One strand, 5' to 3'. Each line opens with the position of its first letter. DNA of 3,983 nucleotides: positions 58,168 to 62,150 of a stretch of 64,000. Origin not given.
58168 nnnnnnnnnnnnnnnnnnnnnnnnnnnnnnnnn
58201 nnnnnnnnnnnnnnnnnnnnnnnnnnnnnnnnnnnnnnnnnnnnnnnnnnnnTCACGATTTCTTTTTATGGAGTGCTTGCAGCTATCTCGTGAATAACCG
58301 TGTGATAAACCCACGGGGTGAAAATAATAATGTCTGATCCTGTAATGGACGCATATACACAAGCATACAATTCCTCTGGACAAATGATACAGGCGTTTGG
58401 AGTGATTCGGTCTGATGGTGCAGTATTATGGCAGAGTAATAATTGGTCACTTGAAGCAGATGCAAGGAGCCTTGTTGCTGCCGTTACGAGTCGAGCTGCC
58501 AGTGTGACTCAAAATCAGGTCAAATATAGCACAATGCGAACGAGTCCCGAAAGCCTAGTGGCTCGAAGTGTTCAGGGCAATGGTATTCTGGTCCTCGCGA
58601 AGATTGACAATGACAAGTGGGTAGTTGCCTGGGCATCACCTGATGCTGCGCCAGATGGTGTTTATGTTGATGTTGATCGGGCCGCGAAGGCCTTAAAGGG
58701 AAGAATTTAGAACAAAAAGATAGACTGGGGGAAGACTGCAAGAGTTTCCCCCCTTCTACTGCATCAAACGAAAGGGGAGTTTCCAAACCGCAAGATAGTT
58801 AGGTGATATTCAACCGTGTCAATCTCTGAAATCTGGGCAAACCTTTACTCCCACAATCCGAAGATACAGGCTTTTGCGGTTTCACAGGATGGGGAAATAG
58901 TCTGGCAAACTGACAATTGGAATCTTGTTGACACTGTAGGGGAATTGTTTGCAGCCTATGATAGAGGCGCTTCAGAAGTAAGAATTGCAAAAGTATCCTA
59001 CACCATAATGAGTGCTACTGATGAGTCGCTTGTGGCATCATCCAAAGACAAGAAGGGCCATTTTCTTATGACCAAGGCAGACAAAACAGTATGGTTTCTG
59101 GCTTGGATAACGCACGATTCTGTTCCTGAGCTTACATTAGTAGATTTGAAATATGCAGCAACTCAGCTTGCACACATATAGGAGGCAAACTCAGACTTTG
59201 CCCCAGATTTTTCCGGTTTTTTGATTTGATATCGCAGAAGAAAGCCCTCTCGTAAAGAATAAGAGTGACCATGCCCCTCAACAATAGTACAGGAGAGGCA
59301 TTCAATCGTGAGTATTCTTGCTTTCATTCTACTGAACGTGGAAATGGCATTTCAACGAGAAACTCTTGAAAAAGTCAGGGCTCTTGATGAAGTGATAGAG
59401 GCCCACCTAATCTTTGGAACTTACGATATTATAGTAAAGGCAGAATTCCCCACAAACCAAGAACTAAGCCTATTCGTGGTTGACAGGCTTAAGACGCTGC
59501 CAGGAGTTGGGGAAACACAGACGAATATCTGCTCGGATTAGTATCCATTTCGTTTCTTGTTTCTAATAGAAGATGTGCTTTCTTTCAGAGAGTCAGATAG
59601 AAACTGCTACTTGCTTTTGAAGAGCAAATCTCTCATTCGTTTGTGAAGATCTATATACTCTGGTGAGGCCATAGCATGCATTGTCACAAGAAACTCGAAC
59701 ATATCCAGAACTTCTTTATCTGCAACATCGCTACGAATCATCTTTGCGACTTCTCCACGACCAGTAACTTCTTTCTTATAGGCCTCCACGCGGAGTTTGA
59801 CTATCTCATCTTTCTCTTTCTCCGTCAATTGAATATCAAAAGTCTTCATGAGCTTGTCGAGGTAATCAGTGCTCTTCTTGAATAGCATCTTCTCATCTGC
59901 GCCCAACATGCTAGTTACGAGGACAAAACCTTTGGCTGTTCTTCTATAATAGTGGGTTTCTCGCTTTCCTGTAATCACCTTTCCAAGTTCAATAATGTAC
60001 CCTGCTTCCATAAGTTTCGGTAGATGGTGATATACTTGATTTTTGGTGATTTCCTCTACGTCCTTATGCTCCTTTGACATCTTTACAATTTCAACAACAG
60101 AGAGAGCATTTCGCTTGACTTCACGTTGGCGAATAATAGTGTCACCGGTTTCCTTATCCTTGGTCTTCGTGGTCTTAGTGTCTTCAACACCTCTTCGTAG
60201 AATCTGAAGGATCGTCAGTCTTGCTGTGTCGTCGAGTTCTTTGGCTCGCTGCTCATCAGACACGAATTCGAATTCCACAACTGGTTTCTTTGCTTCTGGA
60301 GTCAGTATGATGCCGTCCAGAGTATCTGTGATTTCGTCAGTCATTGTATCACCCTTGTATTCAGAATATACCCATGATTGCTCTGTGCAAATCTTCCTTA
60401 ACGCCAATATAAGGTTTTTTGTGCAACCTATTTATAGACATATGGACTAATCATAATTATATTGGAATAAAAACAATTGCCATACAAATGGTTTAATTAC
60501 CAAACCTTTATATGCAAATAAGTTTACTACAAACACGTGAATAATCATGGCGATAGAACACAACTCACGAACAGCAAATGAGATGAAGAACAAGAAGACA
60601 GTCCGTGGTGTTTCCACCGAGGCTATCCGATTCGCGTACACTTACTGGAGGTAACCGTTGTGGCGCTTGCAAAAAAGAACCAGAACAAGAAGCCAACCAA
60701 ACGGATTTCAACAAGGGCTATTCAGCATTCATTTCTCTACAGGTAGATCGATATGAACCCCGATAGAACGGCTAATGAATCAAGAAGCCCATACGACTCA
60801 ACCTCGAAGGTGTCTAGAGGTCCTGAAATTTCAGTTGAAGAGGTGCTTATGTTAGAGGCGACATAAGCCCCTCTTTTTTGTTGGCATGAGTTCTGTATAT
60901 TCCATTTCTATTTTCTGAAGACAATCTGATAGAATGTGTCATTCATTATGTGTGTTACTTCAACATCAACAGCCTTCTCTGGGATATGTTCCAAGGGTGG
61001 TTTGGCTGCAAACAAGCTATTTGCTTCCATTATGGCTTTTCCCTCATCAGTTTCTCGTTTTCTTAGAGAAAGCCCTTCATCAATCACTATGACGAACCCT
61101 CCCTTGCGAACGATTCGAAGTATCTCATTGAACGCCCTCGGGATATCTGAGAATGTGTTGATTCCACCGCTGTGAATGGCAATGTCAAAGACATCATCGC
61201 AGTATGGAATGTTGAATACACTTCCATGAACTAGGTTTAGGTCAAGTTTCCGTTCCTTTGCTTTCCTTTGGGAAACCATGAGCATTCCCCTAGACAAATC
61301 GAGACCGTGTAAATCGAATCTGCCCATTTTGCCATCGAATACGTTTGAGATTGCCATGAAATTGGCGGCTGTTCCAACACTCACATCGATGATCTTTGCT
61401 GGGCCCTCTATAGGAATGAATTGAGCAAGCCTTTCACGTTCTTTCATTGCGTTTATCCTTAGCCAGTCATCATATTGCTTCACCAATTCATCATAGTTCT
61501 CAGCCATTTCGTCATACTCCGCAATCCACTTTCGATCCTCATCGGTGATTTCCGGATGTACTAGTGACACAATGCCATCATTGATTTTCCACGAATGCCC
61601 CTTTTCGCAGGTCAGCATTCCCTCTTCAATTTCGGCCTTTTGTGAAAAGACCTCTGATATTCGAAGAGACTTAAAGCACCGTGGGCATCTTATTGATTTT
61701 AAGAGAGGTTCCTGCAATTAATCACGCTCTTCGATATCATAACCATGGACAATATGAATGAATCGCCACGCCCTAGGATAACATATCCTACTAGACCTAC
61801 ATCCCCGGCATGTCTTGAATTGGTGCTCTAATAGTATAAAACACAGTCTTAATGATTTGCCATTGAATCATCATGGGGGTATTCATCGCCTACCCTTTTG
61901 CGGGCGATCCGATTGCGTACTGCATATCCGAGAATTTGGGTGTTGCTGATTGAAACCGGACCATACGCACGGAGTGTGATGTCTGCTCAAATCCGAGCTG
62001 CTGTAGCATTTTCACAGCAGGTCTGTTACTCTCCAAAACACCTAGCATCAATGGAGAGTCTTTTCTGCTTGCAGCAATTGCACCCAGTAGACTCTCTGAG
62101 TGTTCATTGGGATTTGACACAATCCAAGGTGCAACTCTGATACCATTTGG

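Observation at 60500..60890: Unannotated operon of three tandem micro-ORFs encoding related peptides, with amino-acid motifs conserved through synonymous codons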

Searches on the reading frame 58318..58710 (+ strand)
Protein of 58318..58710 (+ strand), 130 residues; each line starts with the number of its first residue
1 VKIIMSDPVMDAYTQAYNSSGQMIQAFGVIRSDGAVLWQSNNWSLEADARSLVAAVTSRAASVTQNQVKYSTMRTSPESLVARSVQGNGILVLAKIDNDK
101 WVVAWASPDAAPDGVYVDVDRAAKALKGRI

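Call 9: search_protein_families(library=pfam, proteins=[window:58318-58710:+], max_evalue=1)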
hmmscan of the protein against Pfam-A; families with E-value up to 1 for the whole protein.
window:58318-58710:+ (130 aa): 1 family
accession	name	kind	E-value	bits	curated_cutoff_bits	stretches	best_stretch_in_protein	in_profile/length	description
PF00235.25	Profilin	-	0.00021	21.8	25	1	19-127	13-123/127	Profilin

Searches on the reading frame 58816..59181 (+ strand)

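Call 9: search_protein_families(library=pfam, proteins=[window:58816-59181:+], max_evalue=1)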
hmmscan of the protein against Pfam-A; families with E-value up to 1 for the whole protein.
window:58816-59181:+ (121 aa): 1 family
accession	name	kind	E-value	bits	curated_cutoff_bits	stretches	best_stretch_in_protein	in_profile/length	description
PF00235.25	Profilin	-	0.012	16.2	25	1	9-90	10-95/127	Profilin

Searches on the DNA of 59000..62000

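Call 3: search_rna_families(source=window, start=59000, end=62000, threshold=evalue, max_evalue=10, show_alignments=2)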
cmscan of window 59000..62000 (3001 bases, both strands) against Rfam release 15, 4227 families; matches with E-value up to 10: 2.
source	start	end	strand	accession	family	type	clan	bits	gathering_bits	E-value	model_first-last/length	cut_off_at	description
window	60824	60880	+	RF04179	BTnc049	Gene; sRNA;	-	18.9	81.9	6.1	1-111/111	no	Bacteroides sRNA BTnc049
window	60299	60350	-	RF00295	snoTBR7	Gene; snRNA; snoRNA; CD-box;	-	17.5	45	2.9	1-75/75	no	Small nucleolar RNA TBR7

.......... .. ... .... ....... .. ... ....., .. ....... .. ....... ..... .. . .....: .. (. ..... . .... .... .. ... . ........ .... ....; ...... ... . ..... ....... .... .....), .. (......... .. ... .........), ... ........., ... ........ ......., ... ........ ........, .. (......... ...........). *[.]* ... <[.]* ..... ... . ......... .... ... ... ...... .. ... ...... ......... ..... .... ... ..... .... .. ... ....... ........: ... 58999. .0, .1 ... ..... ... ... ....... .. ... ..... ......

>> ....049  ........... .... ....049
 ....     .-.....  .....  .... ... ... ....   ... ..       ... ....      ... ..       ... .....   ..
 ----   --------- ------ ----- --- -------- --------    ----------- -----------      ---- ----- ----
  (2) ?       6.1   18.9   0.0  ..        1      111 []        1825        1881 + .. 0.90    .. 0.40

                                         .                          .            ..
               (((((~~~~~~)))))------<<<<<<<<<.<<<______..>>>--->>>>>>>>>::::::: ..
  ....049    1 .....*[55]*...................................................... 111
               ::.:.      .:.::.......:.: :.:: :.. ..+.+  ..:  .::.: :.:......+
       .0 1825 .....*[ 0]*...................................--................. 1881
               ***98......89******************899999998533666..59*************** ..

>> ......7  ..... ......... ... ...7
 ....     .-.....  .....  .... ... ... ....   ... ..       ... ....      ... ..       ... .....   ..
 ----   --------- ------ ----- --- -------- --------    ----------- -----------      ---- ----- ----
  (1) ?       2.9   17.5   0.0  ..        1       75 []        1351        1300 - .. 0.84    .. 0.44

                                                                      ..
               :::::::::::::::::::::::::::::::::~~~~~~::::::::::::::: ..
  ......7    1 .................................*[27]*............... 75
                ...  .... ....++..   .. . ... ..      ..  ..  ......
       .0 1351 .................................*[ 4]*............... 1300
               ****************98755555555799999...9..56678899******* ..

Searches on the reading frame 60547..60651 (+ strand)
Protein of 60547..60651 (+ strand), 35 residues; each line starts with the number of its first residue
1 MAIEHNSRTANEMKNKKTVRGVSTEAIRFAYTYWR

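Call 9: search_protein_families(library=pfam, proteins=[window:60547-60651:+], max_evalue=1)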
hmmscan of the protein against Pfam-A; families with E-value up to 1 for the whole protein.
seq(35 aa): 0 families

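Call 54: search_protein_families(library=ncbifam, proteins=[window:60547-60651:+], max_evalue=1)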
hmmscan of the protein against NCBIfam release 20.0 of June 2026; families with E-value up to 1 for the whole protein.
seq(35 aa): 0 families

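Call 55: search_protein_families(library=padloc, proteins=[window:60547-60651:+], max_evalue=1)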
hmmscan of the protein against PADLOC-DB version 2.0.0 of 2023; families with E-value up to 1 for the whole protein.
seq(35 aa): 0 families

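Call 57: search_protein_representatives(alignment_id=A6)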
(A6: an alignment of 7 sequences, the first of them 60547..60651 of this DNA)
Query: 7 sequences, 35 profile positions. Proteins with E-value up to 0.001 (for the whole library): 16; up to 1e-10: 3; up to 1e-30: 0. The best 16 are listed.
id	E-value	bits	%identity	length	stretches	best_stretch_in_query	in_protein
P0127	4.0e-14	68.4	-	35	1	1-35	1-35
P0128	8.6e-14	67.3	-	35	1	1-35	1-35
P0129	1.2e-11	60.5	-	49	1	1-35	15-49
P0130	2.7e-10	56.2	-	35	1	1-35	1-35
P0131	8.4e-08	48.2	-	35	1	1-35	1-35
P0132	2.2e-07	46.8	-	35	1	1-35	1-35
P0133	2.3e-07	46.8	-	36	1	2-35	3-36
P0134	2.9e-07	46.4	-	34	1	1-35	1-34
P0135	9.1e-06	41.7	-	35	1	1-35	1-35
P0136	1.1e-05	41.4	-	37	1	1-31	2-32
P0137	1.7e-05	40.8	-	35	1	4-35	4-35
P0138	2.9e-05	40.1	-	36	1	1-35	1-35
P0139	9.2e-05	38.5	-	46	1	1-35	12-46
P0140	2.5e-04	37.1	-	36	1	1-32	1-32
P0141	6.4e-04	35.8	-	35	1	1-35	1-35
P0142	6.8e-04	35.7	-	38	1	1-31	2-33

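Call 60: find_encoding_contigs(protein=P0142, flank=3000, max_places=3)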
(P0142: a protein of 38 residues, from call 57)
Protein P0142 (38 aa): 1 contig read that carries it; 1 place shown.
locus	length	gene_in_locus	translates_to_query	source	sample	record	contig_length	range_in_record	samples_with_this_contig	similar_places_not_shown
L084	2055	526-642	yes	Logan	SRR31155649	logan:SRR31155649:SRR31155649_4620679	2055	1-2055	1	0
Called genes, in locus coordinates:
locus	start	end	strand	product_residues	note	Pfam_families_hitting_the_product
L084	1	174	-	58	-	?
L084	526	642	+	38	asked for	-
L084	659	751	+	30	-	-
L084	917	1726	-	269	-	PF01209:Ubie_methyltran, PF08241:Methyltransf_11, PF08242:Methyltransf_12 (weak), PF13649:Methyltransf_25, PF13847:Methyltransf_31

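Call 71: predict_structure(alignment_id=A8)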
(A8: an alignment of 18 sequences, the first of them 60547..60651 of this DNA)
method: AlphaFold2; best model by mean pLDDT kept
length: 35 residues; sequences in the alignment: 18
mean_pLDDT: 72.4   pTM: 0.29
mean pLDDT of the five models: 72.4, 72.2, 69.6, 68.6, 68.1
residues with pLDDT >= 90: 0; 70-90: 23; 50-70: 12; < 50: 0
segments of 3 or more residues with pLDDT < 50: none
pLDDT, mean of each block of 10 residues (from residue 1): 63 73 80 75
secondary structure, 60 per line:
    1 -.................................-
elements in order: H2-34

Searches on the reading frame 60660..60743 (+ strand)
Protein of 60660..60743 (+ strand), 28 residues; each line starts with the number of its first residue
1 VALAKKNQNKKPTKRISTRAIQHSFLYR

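Call 9: search_protein_families(library=pfam, proteins=[window:60660-60743:+], max_evalue=1)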
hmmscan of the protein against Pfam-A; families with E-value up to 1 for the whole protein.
seq(28 aa): 1 family
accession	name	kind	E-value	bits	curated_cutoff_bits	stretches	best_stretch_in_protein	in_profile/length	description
PF04644.17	Motilin_ghrelin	-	0.088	13.2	23.2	1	6-19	15-28/28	Motilin/ghrelin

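Call 54: search_protein_families(library=ncbifam, proteins=[window:60660-60743:+], max_evalue=1)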
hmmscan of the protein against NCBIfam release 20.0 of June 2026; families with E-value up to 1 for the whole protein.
seq(28 aa): 0 families

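Call 55: search_protein_families(library=padloc, proteins=[window:60660-60743:+], max_evalue=1)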
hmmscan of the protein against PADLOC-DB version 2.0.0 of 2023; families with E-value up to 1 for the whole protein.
seq(28 aa): 0 families

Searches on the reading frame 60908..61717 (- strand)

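Call 9: search_protein_families(library=pfam, proteins=[window:60908-61717:-], max_evalue=1)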
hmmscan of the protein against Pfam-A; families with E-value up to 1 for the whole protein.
window:60908-61717:- (269 aa): 7 families
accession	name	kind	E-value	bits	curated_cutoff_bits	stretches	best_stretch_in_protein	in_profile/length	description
PF01209.24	Ubie_methyltran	-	2.1e-15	57.1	20.1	1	94-213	36-153/233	ubiE/COQ5 methyltransferase family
PF08241.18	Methyltransf_11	-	1.3e-13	51.8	21.2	1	111-211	2-95/95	Methyltransferase domain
PF13649.12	Methyltransf_25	-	2.7e-12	47.7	27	1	109-207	1-97/97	Methyltransferase domain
PF13847.12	Methyltransf_31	-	6.8e-09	36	27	1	108-215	6-113/145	Methyltransferase domain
PF08242.18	Methyltransf_12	-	2.4e-05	25.4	30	1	111-208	2-97/98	Methyltransferase domain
PF13489.12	Methyltransf_23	-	0.015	15.5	27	1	94-216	13-121/164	Methyltransferase domain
PF09243.16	Rsm22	-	0.037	13.9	23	1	97-155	26-81/275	Mitochondrial small ribosomal subunit Rsm22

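Call 54: search_protein_families(library=ncbifam, proteins=[window:60908-61717:-], max_evalue=1)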
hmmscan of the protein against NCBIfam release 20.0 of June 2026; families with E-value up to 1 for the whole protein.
window:60908-61717:- (269 aa): 27 families (the best 25 are shown)
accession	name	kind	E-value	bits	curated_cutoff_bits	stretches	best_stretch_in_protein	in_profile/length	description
NF001243.0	PRK00216.1-4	equivalog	2e-16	60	235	1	75-213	13-153/237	demethylmenaquinone methyltransferase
TIGR02752.1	MenG_heptapren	equivalog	1.4e-15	57.4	419.85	1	76-213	12-151/231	demethylmenaquinone methyltransferase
NF001244.0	PRK00216.1-5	equivalog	3.8e-15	55.8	216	1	68-213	14-155/236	bifunctional demethylmenaquinone methyltransferase/2-methoxy-6-polyprenyl-1,4-benzoquinol methylase UbiE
TIGR01934.1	MenG_MenH_UbiE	subfamily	1.1e-14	54.3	158.35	1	93-213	27-143/223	ubiquinone/menaquinone biosynthesis methyltransferase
NF001241.0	PRK00216.1-2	equivalog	3.2e-13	49.9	327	1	69-212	11-148/231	demethylmenaquinone methyltransferase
NF052510.1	methyltran_MpqE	exception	2.3e-10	40.3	335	1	98-213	39-153/234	methyl-plastoquinone biosynthesis methyltransferase MpqE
NF041537.1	ArsM_AhpD_UU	exception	5.2e-09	35.4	510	1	103-217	74-186/345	arsenite methyltransferase/AhpD domain selenoprotein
NF045667.1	MTase_DVU1556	equivalog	1.3e-08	34.5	155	1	95-251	12-157/213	DVU_1556 family methyltransferase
NF001242.0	PRK00216.1-3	equivalog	1.5e-08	34.4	351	1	99-212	63-176/258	bifunctional demethylmenaquinone methyltransferase/2-methoxy-6-polyprenyl-1,4-benzoquinol methylase UbiE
NF045825.1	FAmtase_mtf2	equivalog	1.8e-07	30.7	400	1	135-259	84-196/248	fatty-acid O-methyltransferase Mtf2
NF008823.0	PRK11873.1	subfamily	2.6e-07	30.4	263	1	110-213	82-183/272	arsenite methyltransferase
NF041536.1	ArsM_DUF2284_UU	exception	4.3e-07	28.6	575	1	103-216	74-185/459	arsenite methyltransferase/DUF2284 domain selenoprotein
NF045823.1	PthPhpthDimycoMt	equivalog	7.2e-07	28.6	300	1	137-259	94-204/256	phthiotriol/phenolphthiotriol dimycocerosates methyltransferase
NF047649.1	MTase_UXPK_star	exception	9.8e-07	28.1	460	1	107-215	79-185/283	methyltransferase/UXPK-star double selenoprotein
NF038101.1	Trm112_arch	equivalog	1.5e-06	28.3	77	1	1-56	1-57/59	methytransferase partner Trm112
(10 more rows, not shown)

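Call 55: search_protein_families(library=padloc, proteins=[window:60908-61717:-], max_evalue=1)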
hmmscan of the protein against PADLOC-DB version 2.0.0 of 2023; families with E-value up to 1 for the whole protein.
window:60908-61717:- (269 aa): 1 family
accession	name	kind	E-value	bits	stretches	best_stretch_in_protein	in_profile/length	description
PDLC04134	mad2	-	3e-08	30.9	1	81-224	267-407/492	mads_2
